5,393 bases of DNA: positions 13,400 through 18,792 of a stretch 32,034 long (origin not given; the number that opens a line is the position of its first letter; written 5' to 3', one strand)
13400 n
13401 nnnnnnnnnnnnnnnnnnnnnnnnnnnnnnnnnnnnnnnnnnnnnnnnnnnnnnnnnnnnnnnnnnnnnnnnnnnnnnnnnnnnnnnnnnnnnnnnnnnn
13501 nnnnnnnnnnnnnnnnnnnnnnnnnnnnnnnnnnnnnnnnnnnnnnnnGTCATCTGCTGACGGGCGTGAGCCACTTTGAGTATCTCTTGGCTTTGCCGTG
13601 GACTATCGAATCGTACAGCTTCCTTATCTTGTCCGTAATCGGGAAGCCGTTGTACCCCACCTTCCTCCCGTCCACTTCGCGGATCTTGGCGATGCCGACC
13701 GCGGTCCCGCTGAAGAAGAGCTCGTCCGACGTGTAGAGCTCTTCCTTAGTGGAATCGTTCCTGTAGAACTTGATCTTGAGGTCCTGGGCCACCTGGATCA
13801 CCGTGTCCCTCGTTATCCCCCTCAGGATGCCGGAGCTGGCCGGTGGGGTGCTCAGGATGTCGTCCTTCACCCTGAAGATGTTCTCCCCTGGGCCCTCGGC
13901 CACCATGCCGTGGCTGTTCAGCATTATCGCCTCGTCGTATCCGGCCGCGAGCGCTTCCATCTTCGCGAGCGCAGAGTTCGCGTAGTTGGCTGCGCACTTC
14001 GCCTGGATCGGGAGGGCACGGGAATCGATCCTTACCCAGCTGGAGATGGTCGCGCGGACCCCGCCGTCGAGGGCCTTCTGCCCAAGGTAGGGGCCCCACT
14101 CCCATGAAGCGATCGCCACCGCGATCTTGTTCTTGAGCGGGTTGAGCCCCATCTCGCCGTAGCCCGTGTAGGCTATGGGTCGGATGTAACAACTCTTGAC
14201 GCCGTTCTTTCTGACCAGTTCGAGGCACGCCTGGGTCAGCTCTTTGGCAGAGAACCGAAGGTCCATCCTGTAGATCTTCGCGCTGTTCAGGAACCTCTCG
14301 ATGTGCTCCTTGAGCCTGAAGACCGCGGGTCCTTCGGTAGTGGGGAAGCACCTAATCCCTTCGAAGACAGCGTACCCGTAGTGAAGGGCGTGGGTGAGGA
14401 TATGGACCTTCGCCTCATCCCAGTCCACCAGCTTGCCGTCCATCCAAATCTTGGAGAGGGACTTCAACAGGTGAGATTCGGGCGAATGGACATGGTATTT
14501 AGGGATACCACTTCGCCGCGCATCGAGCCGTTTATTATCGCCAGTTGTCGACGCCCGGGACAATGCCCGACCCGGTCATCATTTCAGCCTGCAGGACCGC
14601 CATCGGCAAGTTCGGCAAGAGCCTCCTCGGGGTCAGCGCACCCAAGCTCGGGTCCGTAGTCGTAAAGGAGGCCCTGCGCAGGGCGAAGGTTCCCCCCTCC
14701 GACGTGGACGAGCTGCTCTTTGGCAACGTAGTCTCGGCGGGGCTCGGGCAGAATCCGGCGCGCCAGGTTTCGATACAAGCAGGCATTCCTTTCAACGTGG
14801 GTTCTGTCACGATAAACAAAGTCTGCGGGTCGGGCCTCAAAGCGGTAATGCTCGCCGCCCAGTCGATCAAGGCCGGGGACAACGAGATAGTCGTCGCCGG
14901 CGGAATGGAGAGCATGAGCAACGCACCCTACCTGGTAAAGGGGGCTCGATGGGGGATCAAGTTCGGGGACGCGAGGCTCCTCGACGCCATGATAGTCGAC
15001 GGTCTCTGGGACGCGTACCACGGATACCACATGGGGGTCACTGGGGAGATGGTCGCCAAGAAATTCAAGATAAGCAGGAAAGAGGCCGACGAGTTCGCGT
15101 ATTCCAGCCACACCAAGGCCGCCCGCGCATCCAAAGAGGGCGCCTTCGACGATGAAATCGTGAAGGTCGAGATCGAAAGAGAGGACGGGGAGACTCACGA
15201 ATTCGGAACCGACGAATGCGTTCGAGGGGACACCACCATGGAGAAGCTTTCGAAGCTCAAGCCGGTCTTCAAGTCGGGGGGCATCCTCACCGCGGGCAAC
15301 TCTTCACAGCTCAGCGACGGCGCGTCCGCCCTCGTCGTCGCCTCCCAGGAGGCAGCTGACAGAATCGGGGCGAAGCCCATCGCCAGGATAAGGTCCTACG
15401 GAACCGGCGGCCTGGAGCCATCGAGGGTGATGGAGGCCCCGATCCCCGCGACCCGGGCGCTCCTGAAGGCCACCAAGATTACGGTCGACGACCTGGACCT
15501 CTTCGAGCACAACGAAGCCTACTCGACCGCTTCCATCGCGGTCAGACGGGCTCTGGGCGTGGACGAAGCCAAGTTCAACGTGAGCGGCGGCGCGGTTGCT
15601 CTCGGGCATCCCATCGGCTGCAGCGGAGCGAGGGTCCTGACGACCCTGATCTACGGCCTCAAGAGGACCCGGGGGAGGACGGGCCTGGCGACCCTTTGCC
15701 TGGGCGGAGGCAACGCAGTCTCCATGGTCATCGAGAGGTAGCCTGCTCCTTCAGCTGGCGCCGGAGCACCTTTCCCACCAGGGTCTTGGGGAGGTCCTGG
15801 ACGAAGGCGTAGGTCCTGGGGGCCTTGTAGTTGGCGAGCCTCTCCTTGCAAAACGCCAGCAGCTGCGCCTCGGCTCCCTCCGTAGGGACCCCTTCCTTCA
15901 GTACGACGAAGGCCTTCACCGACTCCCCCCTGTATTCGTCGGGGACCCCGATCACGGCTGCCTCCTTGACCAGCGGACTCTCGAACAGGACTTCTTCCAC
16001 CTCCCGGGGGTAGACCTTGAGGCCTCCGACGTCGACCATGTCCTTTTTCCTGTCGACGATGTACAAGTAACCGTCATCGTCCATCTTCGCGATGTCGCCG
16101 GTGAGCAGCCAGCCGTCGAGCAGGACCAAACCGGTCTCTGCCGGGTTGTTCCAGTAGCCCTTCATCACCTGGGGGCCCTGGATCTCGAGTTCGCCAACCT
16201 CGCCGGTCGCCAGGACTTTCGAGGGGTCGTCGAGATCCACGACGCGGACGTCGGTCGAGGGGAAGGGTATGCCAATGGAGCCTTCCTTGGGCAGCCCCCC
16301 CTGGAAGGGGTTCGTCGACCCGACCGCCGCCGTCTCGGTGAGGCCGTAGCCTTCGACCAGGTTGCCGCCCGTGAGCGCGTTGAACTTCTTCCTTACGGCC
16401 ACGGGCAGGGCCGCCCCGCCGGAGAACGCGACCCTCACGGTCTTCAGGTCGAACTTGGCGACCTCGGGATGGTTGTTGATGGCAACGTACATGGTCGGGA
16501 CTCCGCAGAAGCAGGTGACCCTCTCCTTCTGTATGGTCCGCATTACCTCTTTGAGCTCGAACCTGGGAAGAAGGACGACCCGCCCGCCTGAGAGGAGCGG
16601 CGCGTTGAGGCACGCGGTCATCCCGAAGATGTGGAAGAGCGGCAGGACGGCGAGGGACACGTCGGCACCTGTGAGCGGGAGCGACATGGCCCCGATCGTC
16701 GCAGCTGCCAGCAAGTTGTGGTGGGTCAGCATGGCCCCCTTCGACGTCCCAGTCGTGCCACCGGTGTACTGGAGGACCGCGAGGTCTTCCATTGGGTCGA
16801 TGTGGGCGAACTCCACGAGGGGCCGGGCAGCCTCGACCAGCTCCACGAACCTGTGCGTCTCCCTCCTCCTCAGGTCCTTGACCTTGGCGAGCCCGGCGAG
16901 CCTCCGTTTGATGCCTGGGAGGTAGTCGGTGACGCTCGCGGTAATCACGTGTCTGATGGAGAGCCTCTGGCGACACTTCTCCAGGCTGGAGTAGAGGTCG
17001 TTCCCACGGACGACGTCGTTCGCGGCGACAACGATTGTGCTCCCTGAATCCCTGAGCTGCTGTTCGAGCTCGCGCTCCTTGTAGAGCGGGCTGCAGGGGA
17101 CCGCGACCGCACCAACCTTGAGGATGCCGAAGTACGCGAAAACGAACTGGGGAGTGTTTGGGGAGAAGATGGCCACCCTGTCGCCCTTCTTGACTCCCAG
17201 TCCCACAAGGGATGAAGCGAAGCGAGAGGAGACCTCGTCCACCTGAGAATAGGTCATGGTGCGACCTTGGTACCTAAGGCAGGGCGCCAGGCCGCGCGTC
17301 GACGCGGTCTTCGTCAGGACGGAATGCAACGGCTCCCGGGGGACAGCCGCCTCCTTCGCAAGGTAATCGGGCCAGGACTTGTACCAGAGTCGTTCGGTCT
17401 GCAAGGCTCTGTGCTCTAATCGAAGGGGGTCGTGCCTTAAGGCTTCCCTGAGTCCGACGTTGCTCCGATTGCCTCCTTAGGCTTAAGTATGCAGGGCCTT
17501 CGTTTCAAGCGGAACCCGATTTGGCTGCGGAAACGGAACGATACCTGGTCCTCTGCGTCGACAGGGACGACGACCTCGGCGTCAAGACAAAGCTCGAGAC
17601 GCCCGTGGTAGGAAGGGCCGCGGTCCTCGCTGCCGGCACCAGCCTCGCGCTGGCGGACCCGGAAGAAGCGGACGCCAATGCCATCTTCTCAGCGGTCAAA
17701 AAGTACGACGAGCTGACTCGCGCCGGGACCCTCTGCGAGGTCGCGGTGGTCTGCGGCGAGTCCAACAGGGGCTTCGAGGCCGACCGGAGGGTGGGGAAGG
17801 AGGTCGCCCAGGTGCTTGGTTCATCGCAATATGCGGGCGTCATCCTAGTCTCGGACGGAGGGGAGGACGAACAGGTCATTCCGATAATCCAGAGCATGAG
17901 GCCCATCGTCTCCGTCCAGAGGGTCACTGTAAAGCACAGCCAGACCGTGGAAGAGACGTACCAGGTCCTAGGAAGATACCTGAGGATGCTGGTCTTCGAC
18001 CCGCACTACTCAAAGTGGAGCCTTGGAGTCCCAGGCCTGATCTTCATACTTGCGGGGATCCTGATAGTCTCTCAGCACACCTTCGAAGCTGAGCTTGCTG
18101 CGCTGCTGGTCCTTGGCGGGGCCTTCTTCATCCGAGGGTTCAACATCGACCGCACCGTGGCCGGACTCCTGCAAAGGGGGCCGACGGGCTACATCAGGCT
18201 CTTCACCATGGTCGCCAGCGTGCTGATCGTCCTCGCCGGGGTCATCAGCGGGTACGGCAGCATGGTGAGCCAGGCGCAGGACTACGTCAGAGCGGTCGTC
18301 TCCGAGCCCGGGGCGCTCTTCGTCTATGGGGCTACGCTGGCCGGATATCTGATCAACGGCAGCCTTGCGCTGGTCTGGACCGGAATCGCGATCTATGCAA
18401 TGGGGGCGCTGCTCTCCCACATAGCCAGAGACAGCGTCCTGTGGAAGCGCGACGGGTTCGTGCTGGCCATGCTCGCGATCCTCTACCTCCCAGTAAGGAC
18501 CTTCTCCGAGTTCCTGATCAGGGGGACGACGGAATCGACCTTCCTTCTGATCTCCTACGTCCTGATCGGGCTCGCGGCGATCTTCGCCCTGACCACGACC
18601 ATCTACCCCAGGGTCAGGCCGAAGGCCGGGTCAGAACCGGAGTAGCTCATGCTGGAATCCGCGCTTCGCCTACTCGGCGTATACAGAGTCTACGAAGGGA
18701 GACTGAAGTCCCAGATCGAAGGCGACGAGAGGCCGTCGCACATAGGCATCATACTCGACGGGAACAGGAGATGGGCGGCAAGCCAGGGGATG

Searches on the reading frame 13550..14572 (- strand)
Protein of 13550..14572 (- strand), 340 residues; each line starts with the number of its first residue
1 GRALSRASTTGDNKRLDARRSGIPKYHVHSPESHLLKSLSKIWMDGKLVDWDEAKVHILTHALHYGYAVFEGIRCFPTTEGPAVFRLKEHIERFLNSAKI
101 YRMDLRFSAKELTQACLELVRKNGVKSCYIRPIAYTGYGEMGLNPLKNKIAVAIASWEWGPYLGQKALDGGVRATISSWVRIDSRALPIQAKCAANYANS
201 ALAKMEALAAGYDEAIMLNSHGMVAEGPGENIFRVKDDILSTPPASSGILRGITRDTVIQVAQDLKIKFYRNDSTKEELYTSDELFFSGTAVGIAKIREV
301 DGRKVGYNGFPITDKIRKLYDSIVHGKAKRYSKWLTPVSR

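Call 18: search_protein_families(library=pfam, max_evalue=0.001, proteins=[window:13550-14572:-])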
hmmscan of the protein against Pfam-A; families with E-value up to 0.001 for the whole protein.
window:13550-14572:- (340 aa): 1 family
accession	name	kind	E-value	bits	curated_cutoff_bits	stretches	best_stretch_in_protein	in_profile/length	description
PF01063.24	Aminotran_4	-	7.4e-50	170.3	28.5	1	69-300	2-223/223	Amino-transferase class IV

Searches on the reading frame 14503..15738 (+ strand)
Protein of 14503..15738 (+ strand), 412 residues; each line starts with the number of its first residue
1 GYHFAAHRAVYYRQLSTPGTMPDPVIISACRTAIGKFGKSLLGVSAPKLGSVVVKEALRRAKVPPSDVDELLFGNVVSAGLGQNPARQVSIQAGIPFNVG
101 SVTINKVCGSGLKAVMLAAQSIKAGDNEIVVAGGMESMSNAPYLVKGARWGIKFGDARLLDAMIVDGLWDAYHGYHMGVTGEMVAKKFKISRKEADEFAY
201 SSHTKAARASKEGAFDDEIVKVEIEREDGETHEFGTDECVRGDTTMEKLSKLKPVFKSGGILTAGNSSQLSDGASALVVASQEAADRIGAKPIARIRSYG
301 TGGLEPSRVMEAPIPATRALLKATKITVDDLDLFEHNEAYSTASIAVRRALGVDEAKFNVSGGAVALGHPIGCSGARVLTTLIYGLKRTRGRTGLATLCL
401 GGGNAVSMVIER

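Call 8: search_protein_families(library=pfam, max_evalue=0.01, proteins=[window:14503-15738:+])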
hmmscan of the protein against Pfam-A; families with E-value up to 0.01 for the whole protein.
window:14503-15738:+ (412 aa): 3 families
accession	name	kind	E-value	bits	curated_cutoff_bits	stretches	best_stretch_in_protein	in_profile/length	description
PF00108.29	Thiolase_N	-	3.1e-96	322.2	26.4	1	25-282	2-259/260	Thiolase, N-terminal domain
PF02803.24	Thiolase_C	-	2.8e-41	140.5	27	1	291-412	2-123/123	Thiolase, C-terminal domain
PF00109.32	ketoacyl-synt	-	7.2e-07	29.5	20.8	1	101-149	167-215/252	Beta-ketoacyl synthase, N-terminal domain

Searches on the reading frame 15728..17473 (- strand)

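Call 19: search_protein_families(library=pfam, max_evalue=0.001, proteins=[window:15728-17473:-])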
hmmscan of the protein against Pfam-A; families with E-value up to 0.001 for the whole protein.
window:15728-17473:- (581 aa): 2 families
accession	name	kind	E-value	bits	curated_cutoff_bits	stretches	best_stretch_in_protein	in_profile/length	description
PF00501.34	AMP-binding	-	1.8e-98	330.3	29.9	1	55-441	3-384/384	AMP-binding enzyme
PF13193.12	AMP-binding_C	-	3.7e-22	79.5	24.5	1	491-568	1-76/76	AMP-binding enzyme C-terminal domain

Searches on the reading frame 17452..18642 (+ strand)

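Call 8: search_protein_families(library=pfam, max_evalue=0.01, proteins=[window:17452-18642:+])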
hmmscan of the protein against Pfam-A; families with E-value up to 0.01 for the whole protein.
window:17452-18642:+ (397 aa): 1 family
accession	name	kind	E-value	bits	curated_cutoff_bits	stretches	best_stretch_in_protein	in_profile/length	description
PF04123.18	DUF373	-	2.5e-85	287.3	28.3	1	30-373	1-334/335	Domain of unknown function (DUF373)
